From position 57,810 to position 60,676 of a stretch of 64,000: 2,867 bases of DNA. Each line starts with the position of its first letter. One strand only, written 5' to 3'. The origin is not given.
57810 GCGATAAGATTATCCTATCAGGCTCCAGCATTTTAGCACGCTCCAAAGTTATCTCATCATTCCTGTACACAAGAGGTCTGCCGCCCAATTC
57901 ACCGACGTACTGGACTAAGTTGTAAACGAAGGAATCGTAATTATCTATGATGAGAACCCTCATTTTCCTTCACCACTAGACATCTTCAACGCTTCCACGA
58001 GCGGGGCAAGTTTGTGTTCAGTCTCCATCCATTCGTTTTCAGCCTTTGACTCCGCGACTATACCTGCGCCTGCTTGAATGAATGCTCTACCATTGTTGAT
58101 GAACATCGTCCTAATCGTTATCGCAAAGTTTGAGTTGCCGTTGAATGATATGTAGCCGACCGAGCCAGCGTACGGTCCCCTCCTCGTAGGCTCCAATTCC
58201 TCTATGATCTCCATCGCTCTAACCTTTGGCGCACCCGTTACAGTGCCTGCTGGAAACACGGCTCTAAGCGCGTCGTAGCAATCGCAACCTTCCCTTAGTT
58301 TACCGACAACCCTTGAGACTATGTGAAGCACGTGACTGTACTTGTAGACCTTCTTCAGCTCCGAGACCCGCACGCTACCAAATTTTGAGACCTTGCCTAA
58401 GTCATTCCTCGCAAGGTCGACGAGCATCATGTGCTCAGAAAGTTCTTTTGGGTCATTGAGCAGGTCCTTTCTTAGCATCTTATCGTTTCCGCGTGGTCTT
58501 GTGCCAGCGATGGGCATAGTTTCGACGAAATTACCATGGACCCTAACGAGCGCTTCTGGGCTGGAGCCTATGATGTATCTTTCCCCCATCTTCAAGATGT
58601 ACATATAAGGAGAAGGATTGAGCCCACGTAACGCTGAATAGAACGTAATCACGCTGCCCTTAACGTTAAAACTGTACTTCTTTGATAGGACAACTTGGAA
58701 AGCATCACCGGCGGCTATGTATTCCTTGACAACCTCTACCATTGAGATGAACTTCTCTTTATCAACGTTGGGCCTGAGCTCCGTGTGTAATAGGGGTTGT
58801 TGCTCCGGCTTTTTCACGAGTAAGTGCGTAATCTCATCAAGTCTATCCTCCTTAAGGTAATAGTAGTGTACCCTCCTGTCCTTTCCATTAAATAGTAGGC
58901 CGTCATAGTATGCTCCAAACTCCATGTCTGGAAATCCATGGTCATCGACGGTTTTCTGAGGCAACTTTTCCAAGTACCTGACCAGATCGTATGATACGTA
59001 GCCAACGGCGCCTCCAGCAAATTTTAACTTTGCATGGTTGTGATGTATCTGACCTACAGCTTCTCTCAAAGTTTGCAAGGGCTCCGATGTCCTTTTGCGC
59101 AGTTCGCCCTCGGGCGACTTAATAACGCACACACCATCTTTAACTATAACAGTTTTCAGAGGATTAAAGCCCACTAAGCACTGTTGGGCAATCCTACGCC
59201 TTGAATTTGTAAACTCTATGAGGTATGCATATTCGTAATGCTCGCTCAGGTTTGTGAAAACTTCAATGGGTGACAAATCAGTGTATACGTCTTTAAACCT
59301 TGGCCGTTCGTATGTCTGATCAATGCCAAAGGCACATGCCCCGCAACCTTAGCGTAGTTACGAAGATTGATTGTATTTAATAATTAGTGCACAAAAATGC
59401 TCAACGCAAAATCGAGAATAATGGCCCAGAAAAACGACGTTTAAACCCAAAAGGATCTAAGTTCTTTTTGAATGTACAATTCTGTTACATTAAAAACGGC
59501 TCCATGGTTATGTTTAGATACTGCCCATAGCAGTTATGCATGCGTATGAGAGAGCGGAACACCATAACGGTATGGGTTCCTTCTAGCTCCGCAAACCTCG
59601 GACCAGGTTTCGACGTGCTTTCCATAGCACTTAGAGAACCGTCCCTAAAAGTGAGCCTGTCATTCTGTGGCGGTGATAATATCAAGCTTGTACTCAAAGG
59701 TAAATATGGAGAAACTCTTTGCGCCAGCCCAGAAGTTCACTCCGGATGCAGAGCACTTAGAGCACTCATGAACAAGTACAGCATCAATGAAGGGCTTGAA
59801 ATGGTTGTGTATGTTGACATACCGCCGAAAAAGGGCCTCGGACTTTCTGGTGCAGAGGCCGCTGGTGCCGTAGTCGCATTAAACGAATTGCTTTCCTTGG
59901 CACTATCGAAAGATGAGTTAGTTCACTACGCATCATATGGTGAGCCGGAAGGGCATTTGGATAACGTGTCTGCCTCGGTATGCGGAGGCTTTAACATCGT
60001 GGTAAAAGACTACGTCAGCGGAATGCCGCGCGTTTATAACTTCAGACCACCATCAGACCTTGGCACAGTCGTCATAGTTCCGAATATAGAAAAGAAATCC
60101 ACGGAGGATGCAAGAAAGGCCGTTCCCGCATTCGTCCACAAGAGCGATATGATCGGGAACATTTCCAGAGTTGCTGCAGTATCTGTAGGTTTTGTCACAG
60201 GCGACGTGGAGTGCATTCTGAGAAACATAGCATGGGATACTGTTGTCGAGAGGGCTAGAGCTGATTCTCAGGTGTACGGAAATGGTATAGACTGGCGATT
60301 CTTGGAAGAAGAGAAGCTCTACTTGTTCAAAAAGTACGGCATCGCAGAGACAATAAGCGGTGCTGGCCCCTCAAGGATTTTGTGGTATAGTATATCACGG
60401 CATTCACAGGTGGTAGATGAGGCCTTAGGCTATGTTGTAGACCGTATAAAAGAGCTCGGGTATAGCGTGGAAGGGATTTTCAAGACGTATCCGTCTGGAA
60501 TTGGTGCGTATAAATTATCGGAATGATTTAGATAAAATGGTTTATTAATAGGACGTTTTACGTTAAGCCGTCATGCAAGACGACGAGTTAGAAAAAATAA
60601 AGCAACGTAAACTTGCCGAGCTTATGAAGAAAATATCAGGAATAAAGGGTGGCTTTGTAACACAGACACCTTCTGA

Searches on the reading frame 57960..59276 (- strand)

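Call 13: search_protein_families(library=pfam, proteins=[window:57960-59276:-], max_evalue=0.00001)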
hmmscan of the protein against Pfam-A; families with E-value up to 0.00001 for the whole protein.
window:57960-59276:- (438 aa): 2 families
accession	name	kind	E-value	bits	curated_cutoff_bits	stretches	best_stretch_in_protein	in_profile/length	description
PF00425.24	Chorismate_bind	-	7.7e-91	304.6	27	1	173-422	2-257/257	chorismate binding enzyme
PF04715.19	Anth_synt_I_N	-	4.7e-26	92.2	23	1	2-137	4-139/140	Anthranilate synthase component I, N terminal region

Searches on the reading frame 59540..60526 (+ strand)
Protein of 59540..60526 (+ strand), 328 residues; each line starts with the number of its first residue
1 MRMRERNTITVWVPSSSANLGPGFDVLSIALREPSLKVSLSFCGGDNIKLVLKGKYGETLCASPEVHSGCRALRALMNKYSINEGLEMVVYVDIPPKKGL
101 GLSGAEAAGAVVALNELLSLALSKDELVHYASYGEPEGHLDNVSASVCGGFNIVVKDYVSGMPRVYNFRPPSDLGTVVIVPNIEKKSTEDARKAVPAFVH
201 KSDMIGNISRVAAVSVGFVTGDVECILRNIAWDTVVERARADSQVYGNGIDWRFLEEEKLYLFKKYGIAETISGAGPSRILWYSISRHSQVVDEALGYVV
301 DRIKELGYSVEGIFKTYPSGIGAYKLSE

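Call 13: search_protein_families(library=pfam, proteins=[window:59540-60526:+], max_evalue=0.00001)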
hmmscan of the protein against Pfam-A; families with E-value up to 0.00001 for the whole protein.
window:59540-60526:+ (328 aa): 1 family
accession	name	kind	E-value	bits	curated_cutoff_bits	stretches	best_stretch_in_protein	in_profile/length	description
PF00288.32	GHMP_kinases_N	-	2.3e-15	57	22.3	1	71-150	5-87/87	GHMP kinases N terminal domain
